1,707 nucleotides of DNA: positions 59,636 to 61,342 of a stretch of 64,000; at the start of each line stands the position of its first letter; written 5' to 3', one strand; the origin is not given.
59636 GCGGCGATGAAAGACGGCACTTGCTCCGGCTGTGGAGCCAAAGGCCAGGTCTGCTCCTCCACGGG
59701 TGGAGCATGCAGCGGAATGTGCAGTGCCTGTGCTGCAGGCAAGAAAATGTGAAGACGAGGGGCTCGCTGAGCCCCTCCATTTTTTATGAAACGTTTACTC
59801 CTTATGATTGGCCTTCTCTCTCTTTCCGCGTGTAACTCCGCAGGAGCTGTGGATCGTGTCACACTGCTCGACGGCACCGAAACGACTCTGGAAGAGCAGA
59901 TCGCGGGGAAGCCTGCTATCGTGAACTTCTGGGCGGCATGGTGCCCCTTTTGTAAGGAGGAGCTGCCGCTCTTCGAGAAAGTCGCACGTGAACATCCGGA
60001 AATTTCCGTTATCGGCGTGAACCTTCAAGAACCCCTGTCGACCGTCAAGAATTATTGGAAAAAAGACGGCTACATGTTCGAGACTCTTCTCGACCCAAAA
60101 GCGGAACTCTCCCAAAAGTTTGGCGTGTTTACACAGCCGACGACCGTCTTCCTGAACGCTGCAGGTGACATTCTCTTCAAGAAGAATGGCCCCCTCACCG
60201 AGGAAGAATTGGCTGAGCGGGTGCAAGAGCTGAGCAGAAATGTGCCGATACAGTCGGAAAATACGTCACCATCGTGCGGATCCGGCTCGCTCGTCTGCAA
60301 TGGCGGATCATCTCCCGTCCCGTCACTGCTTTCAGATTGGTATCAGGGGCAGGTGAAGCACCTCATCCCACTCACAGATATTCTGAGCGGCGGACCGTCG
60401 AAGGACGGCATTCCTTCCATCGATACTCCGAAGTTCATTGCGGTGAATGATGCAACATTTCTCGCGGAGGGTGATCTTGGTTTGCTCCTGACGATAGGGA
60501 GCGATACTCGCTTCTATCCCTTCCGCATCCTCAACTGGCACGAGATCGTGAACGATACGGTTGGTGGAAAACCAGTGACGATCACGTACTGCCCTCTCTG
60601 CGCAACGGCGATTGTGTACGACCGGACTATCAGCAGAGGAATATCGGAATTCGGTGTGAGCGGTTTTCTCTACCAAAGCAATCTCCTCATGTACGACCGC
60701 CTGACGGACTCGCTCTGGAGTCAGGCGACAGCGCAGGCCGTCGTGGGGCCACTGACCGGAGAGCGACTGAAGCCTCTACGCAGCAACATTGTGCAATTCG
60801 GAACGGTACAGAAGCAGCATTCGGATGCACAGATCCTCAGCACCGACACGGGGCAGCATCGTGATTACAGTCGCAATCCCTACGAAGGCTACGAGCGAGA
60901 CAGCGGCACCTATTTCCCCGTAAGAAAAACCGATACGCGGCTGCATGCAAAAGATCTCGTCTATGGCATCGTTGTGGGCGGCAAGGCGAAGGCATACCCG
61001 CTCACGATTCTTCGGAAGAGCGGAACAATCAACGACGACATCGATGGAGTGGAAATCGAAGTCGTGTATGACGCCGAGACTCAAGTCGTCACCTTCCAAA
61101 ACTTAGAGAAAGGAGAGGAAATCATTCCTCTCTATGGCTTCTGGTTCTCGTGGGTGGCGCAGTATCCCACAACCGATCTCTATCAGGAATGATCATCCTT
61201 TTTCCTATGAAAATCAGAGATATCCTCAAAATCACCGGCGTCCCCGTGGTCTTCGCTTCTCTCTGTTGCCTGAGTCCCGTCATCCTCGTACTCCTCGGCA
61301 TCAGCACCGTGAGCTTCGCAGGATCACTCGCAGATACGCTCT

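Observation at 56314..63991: Composite thiophilic-metal / thiol-redox island with no classical metalloregulator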

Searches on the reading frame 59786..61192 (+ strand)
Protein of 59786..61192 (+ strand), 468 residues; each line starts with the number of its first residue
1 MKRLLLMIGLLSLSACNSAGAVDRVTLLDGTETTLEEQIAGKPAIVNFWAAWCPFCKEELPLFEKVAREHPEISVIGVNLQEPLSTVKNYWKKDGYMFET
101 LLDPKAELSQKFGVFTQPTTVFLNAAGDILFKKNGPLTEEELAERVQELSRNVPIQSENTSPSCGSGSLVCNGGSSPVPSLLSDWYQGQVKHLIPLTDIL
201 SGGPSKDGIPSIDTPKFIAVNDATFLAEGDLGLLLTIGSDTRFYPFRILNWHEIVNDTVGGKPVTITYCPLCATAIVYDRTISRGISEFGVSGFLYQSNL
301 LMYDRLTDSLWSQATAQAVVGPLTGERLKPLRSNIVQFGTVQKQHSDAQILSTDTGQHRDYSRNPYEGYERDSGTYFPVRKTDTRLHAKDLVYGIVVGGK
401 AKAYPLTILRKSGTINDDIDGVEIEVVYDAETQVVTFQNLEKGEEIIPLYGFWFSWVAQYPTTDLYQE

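Call 3: search_protein_families(library=pfam, proteins=[window:59786-61192:+], max_evalue=0.01)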
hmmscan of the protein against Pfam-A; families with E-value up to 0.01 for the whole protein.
window:59786-61192:+ (468 aa): 7 families
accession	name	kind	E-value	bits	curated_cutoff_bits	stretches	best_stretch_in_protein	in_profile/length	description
PF11376.13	DUF3179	-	1.9e-86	290.5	27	1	206-446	1-243/292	Protein of unknown function (DUF3179)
PF08534.16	Redoxin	-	4.3e-19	69.2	26.6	1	28-140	16-139/148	Redoxin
PF00578.27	AhpC-TSA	-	7.8e-18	65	26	1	28-129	13-121/124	AhpC/TSA family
PF00085.26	Thioredoxin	-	9.4e-10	38.9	23.5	1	31-89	6-67/103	Thioredoxin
PF13098.12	Thioredoxin_2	-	1.1e-08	35.8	27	1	40-144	4-102/104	Thioredoxin-like domain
PF13905.12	Thioredoxin_8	-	2.2e-06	28.3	27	1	41-128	1-93/94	Thioredoxin-like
PF14595.12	Thioredoxin_9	-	0.0025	18.1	25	1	31-91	32-91/129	Thioredoxin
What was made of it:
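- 59786..61192 (+): Lipoprotein fusion of a TlpA/ResA-like thioredoxin domain (WCPFC) and a DUF3179 domain (invariant YCPLC). PF11376 290 bits; Redoxin 69 bits (call 3).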

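Call 4: search_protein_families(library=ncbifam, proteins=[window:59786-61192:+], max_evalue=0.01)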
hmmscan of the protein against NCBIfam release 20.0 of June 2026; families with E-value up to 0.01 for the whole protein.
window:59786-61192:+ (468 aa): 15 families
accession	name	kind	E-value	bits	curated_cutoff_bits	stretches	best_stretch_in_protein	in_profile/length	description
NF041202.1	StoA_CxxC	exception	2.2e-22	79.7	210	1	18-145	31-160/163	endospore biogenesis thiol-disulfide oxidoreductase StoA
TIGR00385.1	dsbE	subfamily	7.7e-20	71.2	123.15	1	32-146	53-167/173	DsbE family thiol:disulfide interchange protein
NF002854.0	PRK03147.1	subfamily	5.8e-18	65.4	170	1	25-148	47-171/176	thiol-disulfide oxidoreductase ResA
NF011941.0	PRK15412.1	equivalog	3.3e-10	39.8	359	1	39-146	66-172/185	thiol:disulfide interchange protein DsbE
TIGR01068.1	thioredoxin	equivalog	1.2e-09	38.2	96.8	1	34-86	5-60/101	thioredoxin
NF008229.0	PRK10996.1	equivalog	1.8e-07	30.9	125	1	27-79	37-91/141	thioredoxin TrxC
NF047696.1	ThlDiSintTplARhiz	equivalog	2e-07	31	230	1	29-136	86-200/219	thiol:disulfide interchange protein TlpA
NF041054.1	WAxxUGC_long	equivalog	5.2e-07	29.3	300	1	29-143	91-208/354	ResA-like WAxxUGC motif-containing protein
TIGR01126.1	pdi_dom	equivalog_domain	6.1e-07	29.7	107.2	1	32-72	3-45/105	protein disulfide-isomerase domain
NF010625.0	PRK14018.1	equivalog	3.2e-06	25.9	522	1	40-146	55-169/521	bifunctional peptide-methionine (S)-S-oxide reductase MsrA/peptide-methionine (R)-S-oxide reductase MsrB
NF006898.0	PRK09381.1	equivalog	0.00085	19.7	138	1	44-89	24-70/109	thioredoxin TrxA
NF045694.1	seleno_TsoB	exception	0.004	15.3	805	1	36-128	469-548/572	rhodanese/DsbD fusion-like selenoprotein TsoB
TIGR02740.1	TraF-like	hypoth_equivalog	0.0046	16.3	232.25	0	35-152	163-271/276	TraF-like protein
TIGR02661.1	MauD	equivalog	0.006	16.1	188.6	0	38-133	71-163/189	methylamine dehydrogenase accessory protein MauD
TIGR01130.1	ER_PDI_fam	subfamily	0.0062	16.1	344.25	0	42-72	364-394/476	protein disulfide-isomerase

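Call 24: find_homologous_proteins(query=window:59786-61192:+, max_evalue=1e-10)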
Query window:59786-61192:+ (468 aa): 5155 proteins with E <= 1e-10 among 8000 candidates; the best 120 are listed.
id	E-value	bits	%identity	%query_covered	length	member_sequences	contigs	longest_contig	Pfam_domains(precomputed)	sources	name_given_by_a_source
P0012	0.0e+0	1064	100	99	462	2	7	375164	PF11376.14,PF00085.27,PF08534.17,PF13905.13,PF13098.14,PF00578.28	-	-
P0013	4.9e-290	980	100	90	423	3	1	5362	PF11376.14,PF00085.27,PF08534.17,PF13098.14,PF00578.28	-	-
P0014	3.6e-263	892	85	95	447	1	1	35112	PF11376.14,PF00085.27,PF08534.17,PF13905.13,PF13098.14,PF00578.28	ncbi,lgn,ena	-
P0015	5.2e-262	888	81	100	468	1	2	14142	PF11376.14,PF00085.27,PF08534.17,PF13905.13,PF13098.14,PF00578.28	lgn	-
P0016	1.9e-250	850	78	100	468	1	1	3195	PF11376.14,PF00085.27,PF08534.17,PF13098.14,PF00578.28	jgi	-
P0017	9.5e-249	844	79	99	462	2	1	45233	PF11376.14,PF00085.27,PF08534.17,PF13905.13,PF13098.14,PF00578.28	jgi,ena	-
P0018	1.9e-244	830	77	100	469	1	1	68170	PF11376.14,PF00085.27,PF08534.17,PF13905.13,PF13098.14,PF00578.28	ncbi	-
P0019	1.5e-242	824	76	100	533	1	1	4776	PF11376.14,PF00085.27,PF08534.17,PF13905.13,PF13098.14,PF00578.28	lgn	-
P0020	3.7e-242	823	76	100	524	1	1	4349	PF11376.14,PF00085.27,PF08534.17,PF13098.14,PF00578.28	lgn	-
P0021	3.6e-239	813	75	99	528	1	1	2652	PF11376.14,PF00085.27,PF08534.17,PF13905.13,PF13098.14,PF00578.28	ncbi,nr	ncbi:DUF3179 domain-containing protein [Candidatus Peregrinibacteria bacterium]|nr:DUF3179 domain-co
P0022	1.0e-238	811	74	100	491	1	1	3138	PF11376.14,PF00085.27,PF08534.17,PF13905.13,PF13098.14,PF00578.28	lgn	-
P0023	7.6e-232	789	71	100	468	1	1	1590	PF11376.14,PF00085.27,PF08534.17,PF13905.13,PF13098.14,PF00578.28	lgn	-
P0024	2.3e-230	784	73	100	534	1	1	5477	PF11376.14,PF00085.27,PF08534.17,PF13905.13,PF13098.14,PF00578.28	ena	-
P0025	2.6e-225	767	71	100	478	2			PF11376.14,PF00085.27,PF08534.17,PF13905.13,PF13098.14,PF00578.28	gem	-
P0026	2.6e-224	764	71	100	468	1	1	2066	PF11376.14,PF00085.27,PF08534.17,PF13905.13,PF13098.14,PF00578.28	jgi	-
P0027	6.7e-224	762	72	100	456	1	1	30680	PF11376.14,PF00085.27,PF08534.17,PF13905.13,PF13098.14,PF00578.28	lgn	-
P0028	2.4e-218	744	74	90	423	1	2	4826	PF11376.14,PF00085.27,PF08534.17,PF13098.14,PF00578.28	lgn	-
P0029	1.4e-217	741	71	95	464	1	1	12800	PF11376.14,PF00085.27,PF08534.17,PF13905.13,PF13098.14,PF00578.28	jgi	jgi:thiol-disulfide isomerase/thioredoxin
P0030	8.0e-216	736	70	100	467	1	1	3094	PF11376.14,PF00085.27,PF08534.17,PF13905.13,PF13098.14,PF00578.28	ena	-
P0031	2.7e-167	576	87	61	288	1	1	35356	PF11376.14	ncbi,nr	ncbi:hypothetical protein AUJ46_01400 [Candidatus Peregrinibacteria bacterium CG1_02_54_53]|nr:MAG: 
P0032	1.4e-165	570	57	95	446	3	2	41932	PF11376.14,PF00085.27,PF08534.17,PF13905.13,PF13098.14,PF00578.28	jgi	-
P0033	1.3e-161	557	54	99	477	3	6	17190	PF11376.14,PF00085.27,PF08534.17,PF13905.13,PF13098.14,PF00578.28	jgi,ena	-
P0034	2.6e-147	510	51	100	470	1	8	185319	PF11376.14,PF00085.27,PF08534.17,PF13905.13,PF13098.14,PF00578.28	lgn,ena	-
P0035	2.1e-146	507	48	100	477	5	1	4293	PF11376.14,PF00085.27,PF08534.17,PF00578.28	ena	-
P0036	5.9e-146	505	50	100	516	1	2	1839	PF11376.14,PF00085.27,PF08534.17,PF13905.13,PF13098.14,PF00578.28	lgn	-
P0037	1.6e-145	504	49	97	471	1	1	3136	PF11376.14,PF00085.27,PF08534.17,PF13905.13,PF13098.14,PF00578.28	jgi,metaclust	metaclust:\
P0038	9.6e-145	501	51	100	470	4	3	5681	PF11376.14,PF00085.27,PF08534.17,PF13905.13,PF13098.14,PF00578.28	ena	-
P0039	1.5e-144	501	50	99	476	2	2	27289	PF11376.14,PF00085.27,PF08534.17,PF13905.13,PF13098.14,PF00578.28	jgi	-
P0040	3.7e-144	499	48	100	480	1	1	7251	PF11376.14,PF00085.27,PF08534.17,PF13098.14,PF00578.28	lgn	-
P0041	1.3e-142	494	51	94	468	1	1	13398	PF11376.14,PF00085.27,PF08534.17,PF13905.13,PF13098.14,PF00578.28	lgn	-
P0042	2.6e-140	487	51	95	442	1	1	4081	PF11376.14,PF00085.27,PF08534.17,PF13905.13,PF13098.14,PF00578.28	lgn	-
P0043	1.8e-139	484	49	100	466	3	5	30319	PF11376.14,PF00085.27,PF08534.17,PF13905.13,PF13098.14,PF00578.28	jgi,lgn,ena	-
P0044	6.2e-138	479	46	99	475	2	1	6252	PF11376.14,PF00085.27,PF08534.17,PF13905.13,PF13098.14,PF00578.28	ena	-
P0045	1.6e-137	478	49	97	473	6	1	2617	PF11376.14,PF00085.27,PF08534.17,PF13905.13,PF13098.14,PF00578.28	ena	-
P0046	7.9e-134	465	47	100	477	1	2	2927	PF11376.14,PF00085.27,PF08534.17,PF13905.13,PF13098.14,PF00578.28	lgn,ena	-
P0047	2.2e-132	461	47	95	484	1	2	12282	PF11376.14,PF08534.17,PF13098.14,PF00578.28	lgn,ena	-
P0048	9.0e-131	455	47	99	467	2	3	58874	PF11376.14,PF00085.27,PF08534.17,PF13905.13,PF13098.14,PF00578.28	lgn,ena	-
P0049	6.6e-125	436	52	83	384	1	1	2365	PF11376.14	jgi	-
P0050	1.9e-123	431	45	100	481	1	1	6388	PF11376.14,PF00085.27,PF08534.17,PF13905.13,PF13098.14,PF00578.28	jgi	-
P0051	2.1e-114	401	48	82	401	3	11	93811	PF11376.14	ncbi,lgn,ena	-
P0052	2.1e-113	398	46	91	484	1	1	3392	PF11376.14,PF00085.27,PF08534.17,PF13905.13,PF13098.14,PF00578.28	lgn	-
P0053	4.4e-113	397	45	94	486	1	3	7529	PF11376.14,PF00085.27,PF08534.17,PF13905.13,PF13098.14,PF00578.28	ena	-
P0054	8.0e-113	396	44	92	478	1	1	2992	PF11376.14,PF00085.27,PF08534.17,PF13905.13,PF13098.14,PF00578.28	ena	-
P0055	2.8e-112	394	49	84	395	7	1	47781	PF11376.14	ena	-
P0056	7.1e-111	390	43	94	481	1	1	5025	PF11376.14,PF00085.27,PF08534.17,PF13905.13,PF13098.14,PF00578.28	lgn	-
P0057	2.0e-110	388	43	94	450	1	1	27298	PF11376.14,PF00085.27,PF08534.17,PF13905.13,PF13098.14,PF00578.28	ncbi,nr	ncbi:DUF3179 domain-containing protein [Candidatus Woesearchaeota archaeon]|nr:DUF3179 domain-contai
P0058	1.5e-109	385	44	94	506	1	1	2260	PF11376.14,PF00085.27,PF08534.17,PF13905.13,PF00578.28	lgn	-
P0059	2.6e-109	385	43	94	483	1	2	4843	PF11376.14,PF00085.27,PF08534.17,PF13905.13,PF13098.14,PF00578.28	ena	-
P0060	2.1e-108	382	43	94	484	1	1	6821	PF11376.14,PF00085.27,PF08534.17,PF13905.13,PF13098.14,PF00578.28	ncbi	-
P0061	6.5e-108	380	43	94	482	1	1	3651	PF11376.14,PF00085.27,PF08534.17,PF13905.13,PF00578.28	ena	-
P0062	2.3e-106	375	42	94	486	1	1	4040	PF11376.14,PF00085.27,PF08534.17,PF13905.13,PF00578.28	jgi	-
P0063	9.7e-106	373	44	91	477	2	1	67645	PF11376.14,PF00085.27,PF08534.17,PF13905.13,PF00578.28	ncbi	-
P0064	1.5e-103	366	48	76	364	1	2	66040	PF11376.14,PF00085.27,PF08534.17,PF13905.13,PF13098.14,PF00578.28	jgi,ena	jgi:thiol-disulfide isomerase/thioredoxin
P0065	6.8e-101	357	41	100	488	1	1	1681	PF11376.14,PF00085.27,PF08534.17,PF00255.26,PF00578.28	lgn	-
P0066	4.5e-99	351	38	94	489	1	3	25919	PF11376.14,PF00085.27,PF08534.17,PF00255.26,PF13905.13,PF13098.14,PF00578.28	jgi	-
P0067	4.5e-99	351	42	91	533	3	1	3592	PF11376.14,PF00085.27,PF08534.17,PF13905.13,PF13098.14,PF00578.28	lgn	-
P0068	1.7e-98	349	41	94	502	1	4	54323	PF11376.14,PF00085.27,PF08534.17,PF13905.13,PF13098.14,PF00578.28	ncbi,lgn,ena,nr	ncbi:DUF3179 domain-containing protein [Candidatus Woesearchaeota archaeon]|nr:DUF3179 domain-contai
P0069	2.7e-98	348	39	94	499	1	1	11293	PF11376.14,PF00085.27,PF08534.17,PF13905.13,PF13098.14,PF00578.28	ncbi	-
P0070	2.8e-98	348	40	93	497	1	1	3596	PF11376.14,PF00085.27,PF08534.17,PF13905.13,PF13098.14,PF00578.28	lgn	-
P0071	1.3e-96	343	41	94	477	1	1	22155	PF11376.14,PF00085.27,PF08534.17,PF13905.13,PF13098.14,PF00578.28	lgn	-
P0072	2.4e-96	342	42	90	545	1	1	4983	PF11376.14,PF00085.27,PF08534.17,PF13905.13,PF13098.14,PF00578.28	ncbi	-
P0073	5.4e-96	341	41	93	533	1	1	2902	PF11376.14,PF00085.27,PF08534.17,PF13905.13,PF13098.14,PF00578.28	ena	-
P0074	1.3e-95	339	38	95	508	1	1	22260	PF11376.14,PF00085.27,PF08534.17,PF13098.14,PF00578.28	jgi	jgi:peroxiredoxin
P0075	1.1e-94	336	40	94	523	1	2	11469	PF11376.14,PF00085.27,PF08534.17,PF13905.13,PF13098.14,PF00578.28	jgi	jgi:thiol-disulfide isomerase/thioredoxin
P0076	1.2e-94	336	51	62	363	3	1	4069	PF11376.14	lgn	-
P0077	2.6e-94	335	41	94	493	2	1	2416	PF11376.14,PF00085.27,PF08534.17,PF13905.13,PF13098.14,PF00578.28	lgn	-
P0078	2.7e-94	335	38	99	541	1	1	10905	PF11376.14,PF00085.27,PF08534.17,PF00578.28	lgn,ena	-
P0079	4.3e-94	334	38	91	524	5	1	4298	PF11376.14,PF00085.27,PF08534.17,PF13905.13,PF13098.14,PF00578.28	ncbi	ncbi:MAG: DUF3179 domain-containing (seleno)protein [Nitrososphaerales archaeon]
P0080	4.5e-94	334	43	76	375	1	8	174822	PF11376.14,PF00085.27,PF08534.17,PF13905.13,PF13098.14,PF14595.13,PF00578.28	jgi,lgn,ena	jgi:thiol-disulfide isomerase/thioredoxin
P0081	1.1e-92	330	39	95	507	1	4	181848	PF11376.14,PF00085.27,PF08534.17,PF13905.13,PF13098.14,PF00578.28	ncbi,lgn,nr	ncbi:MAG: DUF3179 domain-containing protein [Candidatus Aenigmarchaeota archaeon]|nr:DUF3179 domain-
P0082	1.3e-92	329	47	59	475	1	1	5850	PF11376.14,PF00085.27,PF08534.17,PF13905.13,PF00578.28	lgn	-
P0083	4.7e-92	328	49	63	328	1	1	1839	PF11376.14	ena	-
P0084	2.2e-91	325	36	94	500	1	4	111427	PF11376.14,PF00085.27,PF08534.17,PF13905.13,PF13098.14,PF00578.28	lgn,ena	-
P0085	3.2e-91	325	40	94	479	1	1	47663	PF11376.14,PF00085.27,PF08534.17,PF00255.26,PF00578.28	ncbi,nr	ncbi:MAG: DUF3179 domain-containing protein [Candidatus Harrisonbacteria bacterium]|nr:DUF3179 domai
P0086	3.5e-91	325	37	96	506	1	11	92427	PF11376.14,PF00085.27,PF08534.17,PF13905.13,PF13098.14,PF00578.28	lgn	-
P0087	6.3e-91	324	45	60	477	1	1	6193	PF11376.14,PF08534.17,PF13905.13,PF00578.28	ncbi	-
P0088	1.1e-90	323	38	94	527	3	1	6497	PF11376.14,PF00085.27,PF08534.17,PF13905.13,PF13098.14,PF00578.28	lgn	-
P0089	1.3e-90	323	49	62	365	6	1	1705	PF11376.14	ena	-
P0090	2.6e-90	322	43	71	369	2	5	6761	PF11376.14,PF00085.27,PF08534.17,PF13905.13,PF13098.14,PF00578.28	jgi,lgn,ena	jgi:thiol-disulfide isomerase/thioredoxin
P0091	2.6e-90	322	38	94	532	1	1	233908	PF11376.14,PF00085.27,PF08534.17,PF13905.13,PF13098.14,PF00578.28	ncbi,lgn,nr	ncbi:MAG: DUF3179 domain-containing protein [Thaumarchaeota archaeon]|nr:DUF3179 domain-containing p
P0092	3.6e-90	321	38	91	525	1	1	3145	PF11376.14,PF00085.27,PF08534.17,PF13905.13,PF13098.14,PF00578.28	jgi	jgi:peroxiredoxin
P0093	9.5e-90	320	51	61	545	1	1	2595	PF11376.14,PF00395.26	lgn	-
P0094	2.6e-89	319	41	91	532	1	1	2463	PF11376.14,PF00085.27,PF08534.17,PF13905.13,PF13098.14,PF00578.28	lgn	-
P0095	3.1e-89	318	39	100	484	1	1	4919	PF11376.14,PF08534.17,PF13098.14,PF00578.28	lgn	-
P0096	4.1e-89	318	38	91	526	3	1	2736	PF11376.14,PF00085.27,PF08534.17,PF13905.13,PF00578.28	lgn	-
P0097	1.6e-88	316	39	94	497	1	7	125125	PF11376.14,PF00085.27,PF08534.17,PF13098.14,PF00578.28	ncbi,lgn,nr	ncbi:MAG: DUF3179 domain-containing protein [Candidatus Aenigmarchaeota archaeon]|nr:DUF3179 domain-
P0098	1.9e-88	316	36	94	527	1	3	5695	PF11376.14,PF00085.27,PF08534.17,PF13905.13,PF13098.14,PF00578.28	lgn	-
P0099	4.3e-88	315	45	58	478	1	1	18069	PF11376.14,PF00085.27,PF08534.17,PF13905.13,PF00578.28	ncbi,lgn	-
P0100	5.1e-88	314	40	94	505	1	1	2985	PF11376.14,PF08534.17,PF13098.14,PF00578.28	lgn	-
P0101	5.4e-88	314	41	88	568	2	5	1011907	PF11376.14,PF00085.27,PF08534.17,PF13905.13,PF13098.14,PF00578.28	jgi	-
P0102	1.2e-87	313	37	94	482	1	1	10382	PF11376.14,PF00085.27,PF08534.17,PF00578.28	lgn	-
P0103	2.8e-87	312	44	58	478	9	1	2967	PF11376.14,PF08534.17,PF13905.13,PF00578.28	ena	-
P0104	3.1e-87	312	51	60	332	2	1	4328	PF11376.14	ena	-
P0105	1.1e-86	310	40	86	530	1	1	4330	PF11376.14,PF00085.27,PF08534.17,PF13905.13,PF13098.14,PF00578.28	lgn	-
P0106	1.2e-86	310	37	95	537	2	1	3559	PF11376.14,PF00085.27,PF08534.17,PF13905.13,PF13098.14,PF00578.28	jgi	jgi:peroxiredoxin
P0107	5.8e-86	308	40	88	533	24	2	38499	PF11376.14,PF00085.27,PF08534.17,PF13905.13,PF13098.14,PF00578.28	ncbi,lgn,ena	-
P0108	1.2e-85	307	38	93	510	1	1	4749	PF11376.14,PF08534.17,PF13098.14,PF00578.28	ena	-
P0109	2.7e-85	305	39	91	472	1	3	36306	PF11376.14,PF00085.27,PF08534.17,PF13905.13,PF13098.14,PF00578.28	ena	-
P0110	1.3e-84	303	49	66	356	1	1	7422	PF11376.14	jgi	jgi:hypothetical protein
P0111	1.6e-84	303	52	59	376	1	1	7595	PF11376.14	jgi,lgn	-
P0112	2.7e-84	302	51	59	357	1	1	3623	PF11376.14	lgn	-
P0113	3.5e-84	302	52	59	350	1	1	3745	PF11376.14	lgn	-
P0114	3.6e-84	302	51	59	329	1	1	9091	PF11376.14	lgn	-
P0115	7.8e-84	301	53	59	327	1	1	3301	PF11376.14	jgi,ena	-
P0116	1.7e-83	299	52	59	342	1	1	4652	PF11376.14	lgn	-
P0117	1.8e-83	299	48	59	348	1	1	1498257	PF11376.14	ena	-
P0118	2.8e-83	299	49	63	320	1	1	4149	PF11376.14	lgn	-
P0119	2.8e-83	299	40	79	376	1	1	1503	PF11376.14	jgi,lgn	-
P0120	3.1e-83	299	51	59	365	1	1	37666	PF11376.14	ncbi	ncbi:MAG: DUF3179 domain-containing (seleno)protein [Candidatus Paceibacterota bacterium]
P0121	4.3e-83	298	52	59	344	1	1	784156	PF11376.14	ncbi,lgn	ncbi:MAG: DUF3179 domain-containing protein [Candidatus Paceibacterota bacterium]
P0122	4.5e-83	298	51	59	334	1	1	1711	PF11376.14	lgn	-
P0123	5.6e-83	298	46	67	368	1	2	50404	PF11376.14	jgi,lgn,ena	-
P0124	2.1e-82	296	53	59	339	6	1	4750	PF11376.14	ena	-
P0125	2.5e-82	296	35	94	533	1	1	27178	PF11376.14,PF00085.27,PF08534.17,PF13905.13,PF00578.28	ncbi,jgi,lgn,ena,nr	ncbi:DUF3179 domain-containing protein [Candidatus Micrarchaeota archaeon]|nr:DUF3179 domain-contain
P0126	2.7e-82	295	51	59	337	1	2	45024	PF11376.14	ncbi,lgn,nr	ncbi:MAG: DUF3179 domain-containing protein [Candidatus Zambryskibacteria bacterium]|nr:DUF3179 doma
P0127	3.3e-82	295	45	72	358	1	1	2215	PF11376.14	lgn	-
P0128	3.3e-82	295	51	59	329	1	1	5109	PF11376.14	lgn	-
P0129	4.6e-82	295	47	59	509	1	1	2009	PF11376.14,PF00395.26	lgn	-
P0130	4.7e-82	295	47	59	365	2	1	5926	PF11376.14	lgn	-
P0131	5.7e-82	294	52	59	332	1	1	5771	PF11376.14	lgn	-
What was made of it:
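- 59786..61192 (+): More than 5000 homologues exist; the fusion is common in CPR and DPANN (call 24).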
